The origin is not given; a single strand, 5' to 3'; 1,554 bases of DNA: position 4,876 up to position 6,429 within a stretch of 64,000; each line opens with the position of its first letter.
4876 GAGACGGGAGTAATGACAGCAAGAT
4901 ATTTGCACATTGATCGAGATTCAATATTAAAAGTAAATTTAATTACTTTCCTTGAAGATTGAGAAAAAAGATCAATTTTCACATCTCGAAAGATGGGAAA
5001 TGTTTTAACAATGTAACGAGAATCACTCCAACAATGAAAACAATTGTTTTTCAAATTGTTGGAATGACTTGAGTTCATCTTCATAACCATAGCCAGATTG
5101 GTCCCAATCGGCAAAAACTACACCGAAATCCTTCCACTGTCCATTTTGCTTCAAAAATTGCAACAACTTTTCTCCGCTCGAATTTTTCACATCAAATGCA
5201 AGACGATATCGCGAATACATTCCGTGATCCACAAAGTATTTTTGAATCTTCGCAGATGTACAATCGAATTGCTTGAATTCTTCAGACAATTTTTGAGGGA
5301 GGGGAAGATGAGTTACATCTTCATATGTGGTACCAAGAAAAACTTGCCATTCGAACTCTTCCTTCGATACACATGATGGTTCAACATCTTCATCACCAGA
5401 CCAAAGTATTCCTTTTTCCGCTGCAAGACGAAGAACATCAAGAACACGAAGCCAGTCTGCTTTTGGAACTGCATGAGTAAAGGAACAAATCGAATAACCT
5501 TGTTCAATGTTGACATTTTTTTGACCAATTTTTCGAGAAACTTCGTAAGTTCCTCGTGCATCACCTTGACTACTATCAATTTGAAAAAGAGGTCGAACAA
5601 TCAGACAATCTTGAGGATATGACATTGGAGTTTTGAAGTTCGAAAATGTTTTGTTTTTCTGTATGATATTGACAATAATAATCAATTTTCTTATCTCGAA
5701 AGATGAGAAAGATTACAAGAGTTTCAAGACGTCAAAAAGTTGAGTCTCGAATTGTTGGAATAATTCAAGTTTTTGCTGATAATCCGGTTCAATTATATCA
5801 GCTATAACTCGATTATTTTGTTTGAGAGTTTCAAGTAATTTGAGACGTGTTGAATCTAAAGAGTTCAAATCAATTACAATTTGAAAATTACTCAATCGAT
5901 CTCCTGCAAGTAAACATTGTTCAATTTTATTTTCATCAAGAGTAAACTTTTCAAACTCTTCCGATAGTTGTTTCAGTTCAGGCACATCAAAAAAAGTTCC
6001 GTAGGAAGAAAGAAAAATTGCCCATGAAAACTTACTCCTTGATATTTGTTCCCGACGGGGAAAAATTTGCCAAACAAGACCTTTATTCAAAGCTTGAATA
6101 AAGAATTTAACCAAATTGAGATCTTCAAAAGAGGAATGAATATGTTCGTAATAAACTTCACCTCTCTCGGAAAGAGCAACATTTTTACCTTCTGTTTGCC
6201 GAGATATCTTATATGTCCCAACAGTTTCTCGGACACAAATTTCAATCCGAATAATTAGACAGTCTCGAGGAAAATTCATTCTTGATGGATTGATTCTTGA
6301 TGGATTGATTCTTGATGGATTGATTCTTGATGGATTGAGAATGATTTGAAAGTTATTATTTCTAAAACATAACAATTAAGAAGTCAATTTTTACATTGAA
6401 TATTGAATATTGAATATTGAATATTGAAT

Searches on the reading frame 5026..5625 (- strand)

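Call 6: search_protein_families(library=pfam, proteins=[window:5026-5625:-], max_evalue=1)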
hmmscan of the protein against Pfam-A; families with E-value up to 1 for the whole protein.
window:5026-5625:- (200 aa): 1 family
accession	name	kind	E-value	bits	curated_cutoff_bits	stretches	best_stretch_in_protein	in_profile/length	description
PF01596.23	Methyltransf_3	-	0.11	12.3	22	1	144-180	98-134/204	O-methyltransferase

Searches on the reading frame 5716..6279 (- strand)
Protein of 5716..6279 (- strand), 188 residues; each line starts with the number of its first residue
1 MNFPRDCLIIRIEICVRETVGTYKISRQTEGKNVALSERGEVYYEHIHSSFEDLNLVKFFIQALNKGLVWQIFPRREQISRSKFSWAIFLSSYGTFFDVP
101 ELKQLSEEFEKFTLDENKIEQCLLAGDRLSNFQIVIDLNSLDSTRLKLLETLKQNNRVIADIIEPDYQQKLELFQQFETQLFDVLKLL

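Call 6: search_protein_families(library=pfam, proteins=[window:5716-6279:-], max_evalue=1)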
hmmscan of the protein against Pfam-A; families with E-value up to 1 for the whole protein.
window:5716-6279:- (188 aa): 1 family
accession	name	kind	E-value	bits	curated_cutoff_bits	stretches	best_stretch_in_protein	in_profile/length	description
PF14870.12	PSII_BNR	-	0.13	11.9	27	1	15-44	140-170/303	Photosynthesis system II assembly factor YCF48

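Call 55: find_related_loci(query=window:5716-6279:-, collection=viral_contigs, flank=8000)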
Query window:5716-6279:- (188 aa) in viral_contigs; peptide patterns used: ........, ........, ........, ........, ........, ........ (x = any residue, [..] = any of these).
3 stretches matched a pattern, but none encodes a relative of the query by tblastn (E <= 1e-3).

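Call 82: predict_structure(alignment_id=A4)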
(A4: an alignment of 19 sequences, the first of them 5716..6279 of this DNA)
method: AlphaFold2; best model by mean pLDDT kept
length: 188 residues; sequences in the alignment: 19
mean_pLDDT: 92.1   pTM: 0.87
mean pLDDT of the five models: 92.1, 91.7, 91.2, 91.2, 89.9
residues with pLDDT >= 90: 146; 70-90: 42; 50-70: 0; < 50: 0
segments of 3 or more residues with pLDDT < 50: none
pLDDT, mean of each block of 10 residues (from residue 1): 93 90 96 92 92 86 96 92 92 90 95 91 83 94 93 93 94 96 94
secondary structure, 60 per line:
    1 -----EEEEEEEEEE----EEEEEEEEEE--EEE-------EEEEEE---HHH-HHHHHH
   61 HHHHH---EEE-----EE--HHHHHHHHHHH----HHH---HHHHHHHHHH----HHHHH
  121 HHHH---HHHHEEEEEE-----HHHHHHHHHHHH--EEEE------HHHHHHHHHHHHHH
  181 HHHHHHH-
elements in order: E6-15 E20-29 E32-34 E42-47 H55-65 E69-71 H81-91 H102-111 H116-124 H128-131 E132-137 H143-154 E157-160 H167-187
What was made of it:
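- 5713..6279 (-): Family member m5 (188 aa). AlphaFold model: pLDDT 92.1, pTM 0.87 (call 82).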

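Call 84: fold_search(model_id=the predicted structure, library=pdb)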
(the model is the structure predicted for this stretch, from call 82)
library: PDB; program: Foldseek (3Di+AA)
matches with E <= 10: 355; with E <= 0.001: 0
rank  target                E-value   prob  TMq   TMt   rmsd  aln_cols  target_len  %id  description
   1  7fiv_B                9.1e-03  0.23  0.19  0.07  14.2       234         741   13  Crystal structure of the complex formed by Wolbachia cytoplasmic incompatibility factors CidA and CidBND1-ND2 from wPi (released 2022-04-06)
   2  7esy_B                1.6e-01  0.08  0.18  0.08  14.8       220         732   14  Crystal structure of the complex formed by Wolbachia cytoplasmic incompatibility factors CidA and CidBND1-ND2 from wPi (released 2021-11-10)
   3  1g15                  3.2e-01  0.10  0.16  0.21  17.6       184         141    7  CO-CRYSTAL OF E. COLI RNASE HI WITH TWO MN2+ IONS BOUND IN THE THE ACTIVE SITE (released 2001-03-14)
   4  3gl1_B                3.8e-01  0.09  0.19  0.11  16.9       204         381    9  Crystal structure of ATPase domain of Ssb1 chaperone, a member of the HSP70 family, from Saccharomyces cerevisiae (released 2009-03-24)
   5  8orq_B                4.0e-01  0.10  0.18  0.04  18.9       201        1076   12  Cryo-EM structure of Pyrococcus furiosus apo form RNA polymerase open clamp conformation (released 2024-04-24)
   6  1wsj_G                6.0e-01  0.06  0.16  0.19  18.0       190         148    8  Crystal structure of E.coli RNase HI active site mutant (K87A/H124A) (released 2004-11-23)
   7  7rtn_A                6.4e-01  0.08  0.21  0.16  16.4       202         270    6  Cryo-EM structure of bluetongue virus capsid protein VP5 at low endosomal pH (released 2021-11-03)
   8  8oki_B                7.7e-01  0.07  0.18  0.05  18.6       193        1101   12  Cryo-EM structure of Pyrococcus furiosus transcription elongation complex bound to Spt4/5 (released 2024-04-24)
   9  7b7n_H                8.1e-01  0.03  0.14  0.07  20.6       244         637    9  Human herpesvirus-8 gH/gL in complex with EphA2 (released 2020-12-30)
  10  9l5u_C                8.6e-01  0.09  0.19  0.32  15.0       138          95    9  Papain-like cysteine protease toxin/immunity pair (released 2025-06-04)
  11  1wsj_D                8.6e-01  0.08  0.19  0.23  14.9       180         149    9  Crystal structure of E.coli RNase HI active site mutant (K87A/H124A) (released 2004-11-23)
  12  8rbo_B                9.1e-01  0.07  0.18  0.04  18.3       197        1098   11  Cryo-EM structure of Pyrococcus furiosus apo form RNA polymerase contracted clamp conformation (released 2024-04-24)
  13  3aa2                  9.1e-01  0.05  0.16  0.19  17.8       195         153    9  A52I E. coli RNase HI (released 2010-10-06)
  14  3ggr_C                9.7e-01  0.16  0.16  0.12   5.9        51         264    8  Crystal Structure of the Human Rad9-Hus1-Rad1 complex (released 2009-06-16)
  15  1wsh_B                9.7e-01  0.06  0.16  0.19  17.8       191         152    8  Crystal structure of E.coli RNase HI active site mutant (E48A/K87A) (released 2004-11-23)
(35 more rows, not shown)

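Call 93: find_related_loci(query=window:5716-6279:-, collection=metagenome_contigs, flank=3000)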
Query window:5716-6279:- (188 aa) in metagenome_contigs; peptide patterns used: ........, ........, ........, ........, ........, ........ (x = any residue, [..] = any of these).
78 stretches matched a pattern, but none encodes a relative of the query by tblastn (E <= 1e-3).
